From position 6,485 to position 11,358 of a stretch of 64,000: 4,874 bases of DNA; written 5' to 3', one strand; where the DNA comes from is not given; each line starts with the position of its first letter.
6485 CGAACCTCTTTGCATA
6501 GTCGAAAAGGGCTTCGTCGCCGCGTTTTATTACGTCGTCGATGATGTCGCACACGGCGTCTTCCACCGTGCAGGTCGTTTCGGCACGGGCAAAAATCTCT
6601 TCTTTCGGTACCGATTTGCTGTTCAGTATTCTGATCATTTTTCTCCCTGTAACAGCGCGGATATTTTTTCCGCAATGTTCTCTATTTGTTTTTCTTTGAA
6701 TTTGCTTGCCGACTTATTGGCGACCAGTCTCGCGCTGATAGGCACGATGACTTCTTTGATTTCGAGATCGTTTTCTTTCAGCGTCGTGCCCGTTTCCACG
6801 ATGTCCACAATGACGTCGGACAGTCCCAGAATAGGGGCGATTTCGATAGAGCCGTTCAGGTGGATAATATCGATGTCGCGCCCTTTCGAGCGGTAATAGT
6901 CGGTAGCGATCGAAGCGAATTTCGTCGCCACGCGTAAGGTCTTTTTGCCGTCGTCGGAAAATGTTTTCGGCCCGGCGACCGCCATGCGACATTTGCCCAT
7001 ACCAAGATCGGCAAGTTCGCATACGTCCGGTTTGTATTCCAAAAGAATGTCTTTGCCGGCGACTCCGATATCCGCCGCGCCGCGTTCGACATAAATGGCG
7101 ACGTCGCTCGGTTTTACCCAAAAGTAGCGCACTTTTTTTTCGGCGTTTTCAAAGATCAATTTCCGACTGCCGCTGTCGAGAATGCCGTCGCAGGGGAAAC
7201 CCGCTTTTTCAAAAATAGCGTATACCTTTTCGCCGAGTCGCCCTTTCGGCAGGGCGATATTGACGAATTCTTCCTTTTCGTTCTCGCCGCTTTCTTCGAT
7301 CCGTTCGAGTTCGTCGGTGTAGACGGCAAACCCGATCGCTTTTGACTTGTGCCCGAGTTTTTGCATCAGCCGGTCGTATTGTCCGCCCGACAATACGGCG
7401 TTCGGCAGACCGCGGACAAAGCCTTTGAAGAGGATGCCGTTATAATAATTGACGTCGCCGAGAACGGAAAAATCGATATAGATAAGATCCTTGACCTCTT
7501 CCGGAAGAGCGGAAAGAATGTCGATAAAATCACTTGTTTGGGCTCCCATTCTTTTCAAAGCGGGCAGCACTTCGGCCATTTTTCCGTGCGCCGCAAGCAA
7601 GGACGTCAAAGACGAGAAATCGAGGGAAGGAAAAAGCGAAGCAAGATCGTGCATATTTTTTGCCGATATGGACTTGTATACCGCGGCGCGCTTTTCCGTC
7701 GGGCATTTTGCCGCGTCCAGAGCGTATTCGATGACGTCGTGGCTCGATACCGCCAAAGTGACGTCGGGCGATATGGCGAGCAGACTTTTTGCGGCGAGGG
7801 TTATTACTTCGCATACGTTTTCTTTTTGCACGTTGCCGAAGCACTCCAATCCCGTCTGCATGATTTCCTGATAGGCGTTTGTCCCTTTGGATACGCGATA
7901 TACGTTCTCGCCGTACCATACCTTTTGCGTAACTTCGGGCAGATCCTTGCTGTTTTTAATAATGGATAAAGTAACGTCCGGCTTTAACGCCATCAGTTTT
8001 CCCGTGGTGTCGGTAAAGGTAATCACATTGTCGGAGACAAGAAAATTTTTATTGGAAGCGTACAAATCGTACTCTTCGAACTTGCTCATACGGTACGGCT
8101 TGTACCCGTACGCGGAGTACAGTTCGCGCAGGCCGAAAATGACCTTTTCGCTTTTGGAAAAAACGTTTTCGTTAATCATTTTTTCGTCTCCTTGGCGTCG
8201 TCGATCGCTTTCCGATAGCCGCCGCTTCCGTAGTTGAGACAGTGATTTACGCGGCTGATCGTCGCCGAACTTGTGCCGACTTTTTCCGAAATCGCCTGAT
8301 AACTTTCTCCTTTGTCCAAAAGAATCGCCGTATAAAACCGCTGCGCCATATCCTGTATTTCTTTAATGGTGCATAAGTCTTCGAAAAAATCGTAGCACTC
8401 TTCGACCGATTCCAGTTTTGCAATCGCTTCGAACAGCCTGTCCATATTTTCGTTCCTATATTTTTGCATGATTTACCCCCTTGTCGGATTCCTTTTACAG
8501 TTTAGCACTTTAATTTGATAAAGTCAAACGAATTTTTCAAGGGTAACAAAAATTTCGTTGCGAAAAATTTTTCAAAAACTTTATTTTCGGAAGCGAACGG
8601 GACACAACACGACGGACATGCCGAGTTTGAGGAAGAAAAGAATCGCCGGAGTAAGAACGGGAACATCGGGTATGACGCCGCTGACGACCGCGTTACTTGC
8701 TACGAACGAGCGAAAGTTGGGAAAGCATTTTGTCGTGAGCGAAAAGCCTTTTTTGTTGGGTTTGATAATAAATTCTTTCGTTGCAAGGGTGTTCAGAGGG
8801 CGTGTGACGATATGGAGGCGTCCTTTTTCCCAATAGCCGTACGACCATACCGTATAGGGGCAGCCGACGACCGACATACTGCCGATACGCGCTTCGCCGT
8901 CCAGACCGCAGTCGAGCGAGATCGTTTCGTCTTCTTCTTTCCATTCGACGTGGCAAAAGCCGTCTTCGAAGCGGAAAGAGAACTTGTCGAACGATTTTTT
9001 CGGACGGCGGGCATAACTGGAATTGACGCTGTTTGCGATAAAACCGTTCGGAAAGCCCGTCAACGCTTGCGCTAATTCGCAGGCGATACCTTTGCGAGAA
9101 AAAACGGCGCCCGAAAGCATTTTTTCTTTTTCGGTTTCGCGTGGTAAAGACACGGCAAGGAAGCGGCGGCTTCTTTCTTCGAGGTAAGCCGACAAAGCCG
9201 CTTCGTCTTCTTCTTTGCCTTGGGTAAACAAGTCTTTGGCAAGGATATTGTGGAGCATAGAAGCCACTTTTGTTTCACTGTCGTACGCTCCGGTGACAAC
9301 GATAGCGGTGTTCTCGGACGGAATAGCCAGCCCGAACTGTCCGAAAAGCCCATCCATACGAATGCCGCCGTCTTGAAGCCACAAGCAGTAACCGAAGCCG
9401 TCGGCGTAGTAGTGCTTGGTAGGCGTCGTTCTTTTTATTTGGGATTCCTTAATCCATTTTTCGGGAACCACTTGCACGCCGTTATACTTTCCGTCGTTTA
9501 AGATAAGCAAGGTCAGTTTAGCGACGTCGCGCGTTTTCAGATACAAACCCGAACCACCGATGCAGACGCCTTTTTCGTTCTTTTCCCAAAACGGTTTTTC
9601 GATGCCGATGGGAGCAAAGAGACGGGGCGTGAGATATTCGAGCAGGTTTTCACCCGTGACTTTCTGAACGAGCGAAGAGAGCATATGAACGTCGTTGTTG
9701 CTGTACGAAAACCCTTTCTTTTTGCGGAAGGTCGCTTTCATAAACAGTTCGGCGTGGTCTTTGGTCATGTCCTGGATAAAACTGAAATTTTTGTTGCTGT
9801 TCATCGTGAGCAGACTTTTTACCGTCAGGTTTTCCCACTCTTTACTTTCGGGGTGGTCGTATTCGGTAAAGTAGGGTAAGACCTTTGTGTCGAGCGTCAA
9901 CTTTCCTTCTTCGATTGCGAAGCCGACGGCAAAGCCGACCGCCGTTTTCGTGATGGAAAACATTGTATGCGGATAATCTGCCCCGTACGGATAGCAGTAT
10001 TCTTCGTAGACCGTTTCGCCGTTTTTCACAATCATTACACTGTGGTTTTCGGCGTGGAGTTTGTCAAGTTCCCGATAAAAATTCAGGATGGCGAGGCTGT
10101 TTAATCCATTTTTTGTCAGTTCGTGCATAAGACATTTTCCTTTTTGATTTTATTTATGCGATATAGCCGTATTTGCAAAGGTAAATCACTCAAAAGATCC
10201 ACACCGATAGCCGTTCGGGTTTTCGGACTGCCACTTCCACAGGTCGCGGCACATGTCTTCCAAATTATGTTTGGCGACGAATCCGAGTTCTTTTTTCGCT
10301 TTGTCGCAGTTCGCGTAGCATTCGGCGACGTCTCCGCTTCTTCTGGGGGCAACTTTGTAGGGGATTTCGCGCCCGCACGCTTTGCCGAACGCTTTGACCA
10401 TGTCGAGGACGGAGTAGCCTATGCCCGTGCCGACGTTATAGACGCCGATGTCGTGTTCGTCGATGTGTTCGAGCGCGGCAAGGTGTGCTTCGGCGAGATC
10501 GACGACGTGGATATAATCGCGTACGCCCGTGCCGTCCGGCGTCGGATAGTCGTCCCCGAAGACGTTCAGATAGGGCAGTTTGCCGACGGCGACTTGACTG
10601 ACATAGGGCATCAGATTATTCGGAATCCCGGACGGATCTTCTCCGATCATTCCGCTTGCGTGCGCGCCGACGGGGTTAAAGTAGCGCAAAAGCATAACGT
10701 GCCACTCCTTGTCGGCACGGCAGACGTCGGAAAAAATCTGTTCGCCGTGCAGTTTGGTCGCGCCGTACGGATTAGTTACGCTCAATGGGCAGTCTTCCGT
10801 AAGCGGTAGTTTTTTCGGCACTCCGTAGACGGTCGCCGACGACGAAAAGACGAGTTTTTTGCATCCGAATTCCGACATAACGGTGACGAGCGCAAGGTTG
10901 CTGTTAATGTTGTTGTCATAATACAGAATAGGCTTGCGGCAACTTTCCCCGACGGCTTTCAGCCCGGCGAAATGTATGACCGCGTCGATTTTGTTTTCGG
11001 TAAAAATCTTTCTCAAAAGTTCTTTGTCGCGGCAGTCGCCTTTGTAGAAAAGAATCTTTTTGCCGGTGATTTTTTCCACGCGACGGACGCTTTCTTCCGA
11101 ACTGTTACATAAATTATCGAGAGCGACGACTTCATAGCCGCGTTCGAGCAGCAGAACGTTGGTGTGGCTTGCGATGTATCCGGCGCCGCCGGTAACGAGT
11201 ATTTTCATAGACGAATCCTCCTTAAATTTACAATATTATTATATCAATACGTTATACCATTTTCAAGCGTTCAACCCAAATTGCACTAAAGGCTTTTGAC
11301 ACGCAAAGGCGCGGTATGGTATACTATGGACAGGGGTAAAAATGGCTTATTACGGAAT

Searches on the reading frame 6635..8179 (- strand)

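Call 93: search_protein_families(library=pfam, proteins=[window:6635-8179:-], max_evalue=0.001)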
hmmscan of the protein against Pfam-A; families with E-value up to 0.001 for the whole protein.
window:6635-8179:- (514 aa): 2 families
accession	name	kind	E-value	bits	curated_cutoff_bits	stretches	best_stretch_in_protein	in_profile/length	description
PF01634.23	HisG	-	5.3e-52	176.4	25.5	1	356-507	1-157/158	ATP phosphoribosyltransferase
PF13393.11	tRNA-synt_His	-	3.8e-43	148.3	25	1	9-291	12-308/308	Histidyl-tRNA synthetase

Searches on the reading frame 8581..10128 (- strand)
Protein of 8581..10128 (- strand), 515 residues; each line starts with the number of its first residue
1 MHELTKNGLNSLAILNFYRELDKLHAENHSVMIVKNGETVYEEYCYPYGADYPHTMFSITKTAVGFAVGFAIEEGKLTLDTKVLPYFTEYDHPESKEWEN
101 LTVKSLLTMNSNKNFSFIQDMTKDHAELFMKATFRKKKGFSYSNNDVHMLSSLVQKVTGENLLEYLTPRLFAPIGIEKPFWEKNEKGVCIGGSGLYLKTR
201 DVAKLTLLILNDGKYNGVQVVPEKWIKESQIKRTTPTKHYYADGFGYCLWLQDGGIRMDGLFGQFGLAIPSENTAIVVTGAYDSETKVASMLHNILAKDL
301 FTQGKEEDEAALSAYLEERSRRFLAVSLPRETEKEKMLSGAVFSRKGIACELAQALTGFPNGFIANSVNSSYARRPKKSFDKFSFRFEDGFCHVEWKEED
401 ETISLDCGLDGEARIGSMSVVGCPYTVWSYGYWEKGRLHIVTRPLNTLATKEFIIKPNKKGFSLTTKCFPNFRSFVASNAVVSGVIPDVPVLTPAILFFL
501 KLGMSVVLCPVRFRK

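Call 93: search_protein_families(library=pfam, proteins=[window:8581-10128:-], max_evalue=0.001)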
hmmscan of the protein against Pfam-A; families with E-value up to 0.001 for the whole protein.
window:8581-10128:- (515 aa): 1 family
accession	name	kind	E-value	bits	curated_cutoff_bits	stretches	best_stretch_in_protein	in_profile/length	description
PF00144.29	Beta-lactamase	-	1.3e-23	84.1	27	1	28-279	16-307/329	Beta-lactamase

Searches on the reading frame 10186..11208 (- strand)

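Call 93: search_protein_families(library=pfam, proteins=[window:10186-11208:-], max_evalue=0.001)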
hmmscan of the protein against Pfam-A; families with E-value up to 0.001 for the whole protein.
window:10186-11208:- (340 aa): 9 families
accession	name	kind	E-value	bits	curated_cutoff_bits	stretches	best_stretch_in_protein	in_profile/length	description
PF01370.27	Epimerase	-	1.3e-55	188.9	20.9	1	3-260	1-240/240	NAD dependent epimerase/dehydratase family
PF16363.11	GDP_Man_Dehyd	-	1.1e-54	186.5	27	1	4-322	1-331/332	GDP-mannose 4,6 dehydratase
PF04321.23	RmlD_sub_bind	-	2e-13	50.5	27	1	1-161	1-138/287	RmlD substrate binding domain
PF02719.21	Polysacc_synt_2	-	8.1e-12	45.4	20.2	1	3-184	1-176/293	Polysaccharide biosynthesis protein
PF01073.25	3Beta_HSD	-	1.9e-09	37.4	22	1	4-130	1-122/280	3-beta hydroxysteroid dehydrogenase/isomerase family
PF05368.20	NmrA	-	7e-09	36.1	27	1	2-124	4-107/298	NmrA-like family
PF00106.31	adh_short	-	4.9e-06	26.6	26.6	1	3-113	3-117/195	short chain dehydrogenase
PF13460.12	NAD_binding_10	-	0.00076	19.8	27.2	0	7-137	1-112/184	NAD(P)H-binding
PF08659.16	KR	-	0.00099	19.5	22.6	0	3-83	3-91/180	KR domain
